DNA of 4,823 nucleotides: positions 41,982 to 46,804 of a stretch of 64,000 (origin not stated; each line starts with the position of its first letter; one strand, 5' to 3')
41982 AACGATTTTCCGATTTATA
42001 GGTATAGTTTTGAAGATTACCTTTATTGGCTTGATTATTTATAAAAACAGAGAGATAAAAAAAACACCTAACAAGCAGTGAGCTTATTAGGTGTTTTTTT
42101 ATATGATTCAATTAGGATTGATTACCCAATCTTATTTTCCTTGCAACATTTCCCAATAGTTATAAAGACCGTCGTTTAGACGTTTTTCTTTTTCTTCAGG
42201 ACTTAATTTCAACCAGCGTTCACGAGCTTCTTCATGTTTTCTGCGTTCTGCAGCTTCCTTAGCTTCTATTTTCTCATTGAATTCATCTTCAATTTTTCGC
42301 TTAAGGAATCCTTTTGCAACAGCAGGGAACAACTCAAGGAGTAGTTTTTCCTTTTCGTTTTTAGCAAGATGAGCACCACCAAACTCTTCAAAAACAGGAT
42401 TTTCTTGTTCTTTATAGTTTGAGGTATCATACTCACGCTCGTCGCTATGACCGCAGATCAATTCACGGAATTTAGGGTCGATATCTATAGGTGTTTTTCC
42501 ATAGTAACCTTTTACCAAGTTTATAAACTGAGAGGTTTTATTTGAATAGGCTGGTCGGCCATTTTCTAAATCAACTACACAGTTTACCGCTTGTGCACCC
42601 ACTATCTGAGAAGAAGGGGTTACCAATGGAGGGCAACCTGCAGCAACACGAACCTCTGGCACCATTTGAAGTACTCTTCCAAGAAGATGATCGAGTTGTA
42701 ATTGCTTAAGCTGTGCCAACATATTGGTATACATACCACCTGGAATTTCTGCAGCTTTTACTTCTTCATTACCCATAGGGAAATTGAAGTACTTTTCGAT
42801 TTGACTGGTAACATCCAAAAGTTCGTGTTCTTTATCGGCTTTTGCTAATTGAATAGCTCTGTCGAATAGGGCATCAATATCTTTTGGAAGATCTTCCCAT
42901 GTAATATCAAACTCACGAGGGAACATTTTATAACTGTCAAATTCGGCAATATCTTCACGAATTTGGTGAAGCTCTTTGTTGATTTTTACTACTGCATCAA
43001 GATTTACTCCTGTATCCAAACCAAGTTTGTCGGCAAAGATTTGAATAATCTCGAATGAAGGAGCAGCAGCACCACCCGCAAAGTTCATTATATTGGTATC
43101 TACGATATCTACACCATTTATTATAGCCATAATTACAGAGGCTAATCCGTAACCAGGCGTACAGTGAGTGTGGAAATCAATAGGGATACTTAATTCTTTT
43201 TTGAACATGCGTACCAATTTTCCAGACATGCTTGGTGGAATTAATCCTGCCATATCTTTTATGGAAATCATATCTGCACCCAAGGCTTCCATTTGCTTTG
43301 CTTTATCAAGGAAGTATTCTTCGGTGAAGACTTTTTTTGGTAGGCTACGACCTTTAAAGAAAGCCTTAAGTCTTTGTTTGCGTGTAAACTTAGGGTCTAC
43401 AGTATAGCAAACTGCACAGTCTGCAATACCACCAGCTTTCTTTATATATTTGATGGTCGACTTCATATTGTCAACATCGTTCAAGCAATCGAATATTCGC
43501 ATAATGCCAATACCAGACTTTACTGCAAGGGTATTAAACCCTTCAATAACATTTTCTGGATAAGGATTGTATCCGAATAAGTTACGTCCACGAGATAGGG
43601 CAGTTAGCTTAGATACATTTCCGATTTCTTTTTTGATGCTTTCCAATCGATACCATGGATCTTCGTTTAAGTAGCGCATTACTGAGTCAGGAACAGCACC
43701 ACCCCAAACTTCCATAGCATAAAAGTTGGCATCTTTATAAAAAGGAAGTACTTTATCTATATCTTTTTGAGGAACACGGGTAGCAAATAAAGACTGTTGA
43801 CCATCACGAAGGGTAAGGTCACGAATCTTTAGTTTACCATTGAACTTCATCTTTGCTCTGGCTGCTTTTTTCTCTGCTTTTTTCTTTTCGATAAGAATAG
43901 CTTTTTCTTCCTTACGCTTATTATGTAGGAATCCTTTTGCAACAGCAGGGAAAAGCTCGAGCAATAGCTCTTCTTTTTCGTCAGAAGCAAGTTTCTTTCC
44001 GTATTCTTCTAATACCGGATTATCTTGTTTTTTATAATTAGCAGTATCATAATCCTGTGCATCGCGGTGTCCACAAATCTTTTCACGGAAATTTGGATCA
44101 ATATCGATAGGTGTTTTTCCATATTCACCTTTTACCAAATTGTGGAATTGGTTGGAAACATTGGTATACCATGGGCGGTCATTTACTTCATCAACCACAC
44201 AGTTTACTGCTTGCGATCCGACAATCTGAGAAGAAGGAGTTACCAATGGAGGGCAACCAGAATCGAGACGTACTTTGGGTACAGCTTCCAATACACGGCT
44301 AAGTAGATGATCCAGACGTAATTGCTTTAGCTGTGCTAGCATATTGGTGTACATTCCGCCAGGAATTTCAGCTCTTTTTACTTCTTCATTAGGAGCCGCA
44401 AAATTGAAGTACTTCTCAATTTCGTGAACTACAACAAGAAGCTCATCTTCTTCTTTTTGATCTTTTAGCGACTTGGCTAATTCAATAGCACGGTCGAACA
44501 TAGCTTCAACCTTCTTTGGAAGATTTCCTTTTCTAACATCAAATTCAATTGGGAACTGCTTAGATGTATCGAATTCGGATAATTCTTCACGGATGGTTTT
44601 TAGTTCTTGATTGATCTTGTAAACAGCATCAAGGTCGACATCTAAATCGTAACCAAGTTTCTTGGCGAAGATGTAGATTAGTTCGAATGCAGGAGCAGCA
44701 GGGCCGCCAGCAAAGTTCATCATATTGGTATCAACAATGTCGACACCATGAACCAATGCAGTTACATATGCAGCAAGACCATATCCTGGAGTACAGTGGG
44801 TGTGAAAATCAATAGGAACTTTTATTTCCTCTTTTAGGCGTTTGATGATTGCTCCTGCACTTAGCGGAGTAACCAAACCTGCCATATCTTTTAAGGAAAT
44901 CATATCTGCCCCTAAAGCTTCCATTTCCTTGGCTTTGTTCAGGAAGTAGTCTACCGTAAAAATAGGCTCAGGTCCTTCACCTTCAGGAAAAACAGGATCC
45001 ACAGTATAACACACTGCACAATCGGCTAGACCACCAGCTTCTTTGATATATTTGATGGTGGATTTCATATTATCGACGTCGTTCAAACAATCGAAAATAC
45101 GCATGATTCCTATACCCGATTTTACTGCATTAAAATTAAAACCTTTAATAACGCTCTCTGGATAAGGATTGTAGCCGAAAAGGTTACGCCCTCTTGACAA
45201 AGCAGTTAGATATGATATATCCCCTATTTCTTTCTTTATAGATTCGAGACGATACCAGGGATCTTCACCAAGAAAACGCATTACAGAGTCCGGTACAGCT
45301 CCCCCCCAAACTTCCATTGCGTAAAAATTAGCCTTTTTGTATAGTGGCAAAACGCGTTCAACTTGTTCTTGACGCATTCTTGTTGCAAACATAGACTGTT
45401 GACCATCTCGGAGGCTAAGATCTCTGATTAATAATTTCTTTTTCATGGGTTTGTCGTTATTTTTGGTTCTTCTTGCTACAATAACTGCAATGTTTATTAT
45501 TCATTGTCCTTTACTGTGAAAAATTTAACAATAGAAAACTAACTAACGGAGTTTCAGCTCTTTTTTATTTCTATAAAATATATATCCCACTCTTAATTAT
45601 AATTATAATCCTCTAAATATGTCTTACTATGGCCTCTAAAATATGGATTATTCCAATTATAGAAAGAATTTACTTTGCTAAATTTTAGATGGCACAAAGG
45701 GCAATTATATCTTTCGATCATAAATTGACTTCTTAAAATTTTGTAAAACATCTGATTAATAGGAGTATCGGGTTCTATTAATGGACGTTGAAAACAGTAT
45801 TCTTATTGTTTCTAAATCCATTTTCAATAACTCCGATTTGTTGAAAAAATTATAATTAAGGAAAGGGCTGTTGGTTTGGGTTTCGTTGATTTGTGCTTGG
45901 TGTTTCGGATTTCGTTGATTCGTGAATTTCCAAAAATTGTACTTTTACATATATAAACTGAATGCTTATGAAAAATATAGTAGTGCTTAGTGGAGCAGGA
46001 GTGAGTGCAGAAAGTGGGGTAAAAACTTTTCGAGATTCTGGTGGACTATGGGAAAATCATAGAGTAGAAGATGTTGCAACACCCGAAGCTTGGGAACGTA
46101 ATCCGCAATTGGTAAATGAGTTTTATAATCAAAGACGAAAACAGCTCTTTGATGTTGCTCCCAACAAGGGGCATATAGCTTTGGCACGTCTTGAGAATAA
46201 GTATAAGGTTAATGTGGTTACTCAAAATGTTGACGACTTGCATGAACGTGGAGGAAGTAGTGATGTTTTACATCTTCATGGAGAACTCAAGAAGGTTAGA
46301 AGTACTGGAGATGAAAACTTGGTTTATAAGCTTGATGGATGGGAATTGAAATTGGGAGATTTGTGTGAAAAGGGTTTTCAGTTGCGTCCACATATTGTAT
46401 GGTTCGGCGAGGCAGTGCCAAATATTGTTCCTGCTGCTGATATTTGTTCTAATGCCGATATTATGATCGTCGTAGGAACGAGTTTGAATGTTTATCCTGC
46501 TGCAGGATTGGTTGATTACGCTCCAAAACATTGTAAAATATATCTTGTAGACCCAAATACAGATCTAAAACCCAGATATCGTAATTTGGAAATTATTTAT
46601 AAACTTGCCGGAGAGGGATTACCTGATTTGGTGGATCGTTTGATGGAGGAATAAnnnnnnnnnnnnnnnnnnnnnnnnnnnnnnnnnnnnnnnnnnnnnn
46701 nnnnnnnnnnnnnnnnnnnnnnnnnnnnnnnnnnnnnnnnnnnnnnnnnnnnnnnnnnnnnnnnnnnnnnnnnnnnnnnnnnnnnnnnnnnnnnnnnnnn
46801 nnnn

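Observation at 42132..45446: Single-chain tandem carboxyltransferase with no biotin domain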

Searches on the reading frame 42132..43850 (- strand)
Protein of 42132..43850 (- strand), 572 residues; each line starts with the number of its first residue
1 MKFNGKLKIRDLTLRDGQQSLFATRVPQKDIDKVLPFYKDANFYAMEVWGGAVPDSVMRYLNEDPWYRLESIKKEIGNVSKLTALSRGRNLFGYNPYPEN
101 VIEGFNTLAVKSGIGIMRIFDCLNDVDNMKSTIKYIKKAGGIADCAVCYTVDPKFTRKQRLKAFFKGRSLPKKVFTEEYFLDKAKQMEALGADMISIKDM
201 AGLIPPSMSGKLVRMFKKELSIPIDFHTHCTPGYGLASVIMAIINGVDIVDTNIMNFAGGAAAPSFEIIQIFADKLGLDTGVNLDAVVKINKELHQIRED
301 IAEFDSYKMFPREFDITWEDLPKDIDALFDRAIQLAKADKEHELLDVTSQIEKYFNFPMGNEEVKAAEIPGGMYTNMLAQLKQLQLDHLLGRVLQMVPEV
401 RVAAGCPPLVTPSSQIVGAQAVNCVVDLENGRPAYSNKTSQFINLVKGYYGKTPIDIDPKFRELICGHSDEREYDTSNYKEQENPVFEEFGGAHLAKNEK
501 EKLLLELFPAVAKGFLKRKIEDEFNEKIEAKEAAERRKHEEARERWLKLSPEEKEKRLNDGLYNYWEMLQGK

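Call 35: find_homologous_proteins(query=window:42132-43850:-)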
Query window:42132-43850:- (572 aa): 7995 proteins with E <= 0.001 among 8000 candidates; the best 120 are listed.
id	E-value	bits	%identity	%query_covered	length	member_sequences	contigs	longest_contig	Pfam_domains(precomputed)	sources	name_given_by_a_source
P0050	0.0e+0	1028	64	99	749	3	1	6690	PF00682.26,PF02436.24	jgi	jgi:pyruvate/oxaloacetate carboxyltransferase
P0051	5.3e-275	932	72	100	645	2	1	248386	PF00682.26,PF02436.24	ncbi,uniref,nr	ncbi:carboxylase [Ancylomarina salipaludis]|uniref:Carboxylase n=2 Tax=Ancylomarina salipaludis TaxI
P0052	3.9e-274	929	72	99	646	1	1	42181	PF00682.26,PF02436.24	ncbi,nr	ncbi:carboxylase [Ancylomarina sp. 16SWW S1-10-2]|nr:carboxylase [Ancylomarina sp. 16SWW S1-10-2]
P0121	6.0e-272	922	74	98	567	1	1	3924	PF00682.26,PF02436.24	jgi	jgi:pyruvate/oxaloacetate carboxyltransferase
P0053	6.2e-272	922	72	99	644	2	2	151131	PF00682.26,PF02436.24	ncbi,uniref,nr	ncbi:carboxylase [Ancylomarina euxinus]|uniref:Carboxylase n=2 Tax=Ancylomarina euxinus TaxID=228362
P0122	4.7e-269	912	73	98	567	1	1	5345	PF00682.26,PF02436.24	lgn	-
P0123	1.4e-268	910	72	98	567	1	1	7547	PF00682.26,PF02436.24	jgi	-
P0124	1.6e-268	910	72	98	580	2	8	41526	PF00682.26,PF02436.24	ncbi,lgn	-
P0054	3.8e-268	909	71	98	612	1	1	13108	PF00682.26,PF02436.24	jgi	-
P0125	4.3e-267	906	76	91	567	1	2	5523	PF00682.26,PF02436.24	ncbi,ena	-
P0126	4.6e-267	905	76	91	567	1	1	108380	PF00682.26,PF02436.24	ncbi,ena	-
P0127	4.6e-267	905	76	91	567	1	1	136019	PF00682.26,PF02436.24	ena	-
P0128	2.7e-266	903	71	98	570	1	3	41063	PF00682.26,PF02436.24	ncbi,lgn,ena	-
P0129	3.4e-266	903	71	98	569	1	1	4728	PF00682.26,PF02436.24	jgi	-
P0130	1.6e-265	900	71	98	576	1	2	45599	PF00682.26,PF02436.24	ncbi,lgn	-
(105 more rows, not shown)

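Call 68: find_related_loci(query=window:42132-43850:-, collection=genome_contigs, flank=9000)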
Query window:42132-43850:- (572 aa) in genome_contigs; peptide patterns used: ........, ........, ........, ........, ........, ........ (x = any residue, [..] = any of these).
599 stretches matched a pattern (row limit reached: there are more); 545 encode a relative of the query (tblastn E <= 1e-3); the best 80 are kept; 80 distinct loci.
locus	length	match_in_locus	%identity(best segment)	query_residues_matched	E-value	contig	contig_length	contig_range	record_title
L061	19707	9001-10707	85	1-569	0e+0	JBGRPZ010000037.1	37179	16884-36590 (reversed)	MAG: Hyphomicrobiales bacterium isolate MAG6-C28 MAG_Ocu_6-C28132, whole genome shotgun sequence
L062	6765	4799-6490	73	1-564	0e+0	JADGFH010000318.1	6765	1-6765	MAG: Labilibaculum sp. isolate OB13 NODE_2320_length_6765_cov_3.626013, whole genome shotgun sequence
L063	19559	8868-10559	73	1-564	0e+0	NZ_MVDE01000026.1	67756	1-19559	Labilibaculum manganireducens strain 59.10-2M 2648548756, whole genome shotgun sequence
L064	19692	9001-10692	73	1-564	0e+0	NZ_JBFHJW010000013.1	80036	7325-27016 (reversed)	MAG: Labilibaculum sp. isolate Mix_sand07.2021.05.G.73 k141_562466_length_80036_cov_71.6176, whole genome shotgun sequen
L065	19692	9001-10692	73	1-564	0e+0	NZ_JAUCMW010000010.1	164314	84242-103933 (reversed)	Labilibaculum sp. K2S NODE_10_length_164314_cov_579.061343, whole genome shotgun sequence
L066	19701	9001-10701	72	1-566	0e+0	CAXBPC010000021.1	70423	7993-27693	MAG TPA_asm: uncultured Marinifilaceae bacterium isolate ERR2762185_concoct_55 genome assembly, contig: ERZ3422319.393,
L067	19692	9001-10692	71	1-564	0e+0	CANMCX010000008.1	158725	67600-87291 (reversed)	uncultured Marinifilum sp. isolate 1640.fasta genome assembly, contig: NODE_8, whole genome shotgun sequence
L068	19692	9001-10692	73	1-564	0e+0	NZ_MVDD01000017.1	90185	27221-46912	Labilibaculum filiforme strain 59.16B 2648548692, whole genome shotgun sequence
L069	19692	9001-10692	72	1-564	0e+0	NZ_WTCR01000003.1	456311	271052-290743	Labilibaculum euxinus strain A4 NODE_3, whole genome shotgun sequence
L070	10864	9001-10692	73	1-564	0e+0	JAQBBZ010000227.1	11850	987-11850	MAG: Labilibaculum sp. isolate MAG_350_bin-06 350_bin-06_ctg-227, whole genome shotgun sequence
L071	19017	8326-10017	72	1-564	0e+0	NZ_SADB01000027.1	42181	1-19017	Ancylomarina sp. 16SWW S1-10-2 scaffold_26, whole genome shotgun sequence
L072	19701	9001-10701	72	1-566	0e+0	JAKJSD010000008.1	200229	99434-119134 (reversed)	Ancylomarina sp. DW003 8, whole genome shotgun sequence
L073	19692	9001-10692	72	1-564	0e+0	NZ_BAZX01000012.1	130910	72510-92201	Marinifilum fragile JCM 15579, whole genome shotgun sequence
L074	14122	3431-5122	72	1-564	0e+0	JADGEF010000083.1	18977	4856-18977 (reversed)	MAG: Marinifilaceae bacterium isolate BB29 NODE_2720_length_18977_cov_25.586185, whole genome shotgun sequence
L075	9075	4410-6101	71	1-564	0e+0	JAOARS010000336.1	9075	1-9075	MAG: Marinifilum sp. isolate McD1.5 contig_147068, whole genome shotgun sequence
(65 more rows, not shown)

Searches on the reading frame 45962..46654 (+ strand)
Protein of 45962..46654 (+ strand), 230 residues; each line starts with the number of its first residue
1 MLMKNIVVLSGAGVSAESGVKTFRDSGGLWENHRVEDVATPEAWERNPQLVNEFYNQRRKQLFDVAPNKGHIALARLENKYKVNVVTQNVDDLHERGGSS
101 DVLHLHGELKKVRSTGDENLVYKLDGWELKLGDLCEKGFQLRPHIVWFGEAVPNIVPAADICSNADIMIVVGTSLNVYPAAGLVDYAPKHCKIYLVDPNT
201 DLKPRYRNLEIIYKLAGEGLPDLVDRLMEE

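Call 5: search_protein_families(library=pfam, proteins=[window:45962-46654:+], max_evalue=0.01)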
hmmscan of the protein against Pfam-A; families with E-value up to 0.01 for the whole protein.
window:45962-46654:+ (230 aa): 1 family
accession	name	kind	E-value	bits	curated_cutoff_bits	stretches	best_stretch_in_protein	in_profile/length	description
PF02146.23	SIR2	-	7.5e-42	143.7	24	1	11-179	1-180/180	Sir2 family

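Call 6: search_protein_families(library=ncbifam, proteins=[window:45962-46654:+], max_evalue=0.01)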
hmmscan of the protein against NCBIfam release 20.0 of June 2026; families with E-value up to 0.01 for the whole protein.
window:45962-46654:+ (230 aa): 7 families
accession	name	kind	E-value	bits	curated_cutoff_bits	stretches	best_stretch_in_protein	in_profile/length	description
NF001755.0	PRK00481.1-5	equivalog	6.9e-62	208.9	318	1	5-228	42-270/278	Sir2 family NAD+-dependent deacetylase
NF001753.0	PRK00481.1-3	subfamily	1.6e-58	197.7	243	1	4-227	14-247/252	NAD-dependent protein deacylase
NF040867.1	prot_deacyl_CobB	equivalog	5e-56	189.6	320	1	4-224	11-239/242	NAD-dependent protein deacetylase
NF001752.0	PRK00481.1-1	equivalog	1.5e-40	139.2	221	1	4-197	15-214/242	NAD-dependent protein deacylase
NF001754.0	PRK00481.1-4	equivalog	8.5e-36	123.3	252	1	4-196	16-212/244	NAD-dependent protein deacylase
NF010736.0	PRK14138.1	equivalog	1.2e-30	106.6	395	1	5-188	13-202/244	NAD-dependent deacetylase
NF003738.0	PRK05333.1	equivalog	3e-29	101.9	305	2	4-115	27-139/295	NAD-dependent protein deacetylase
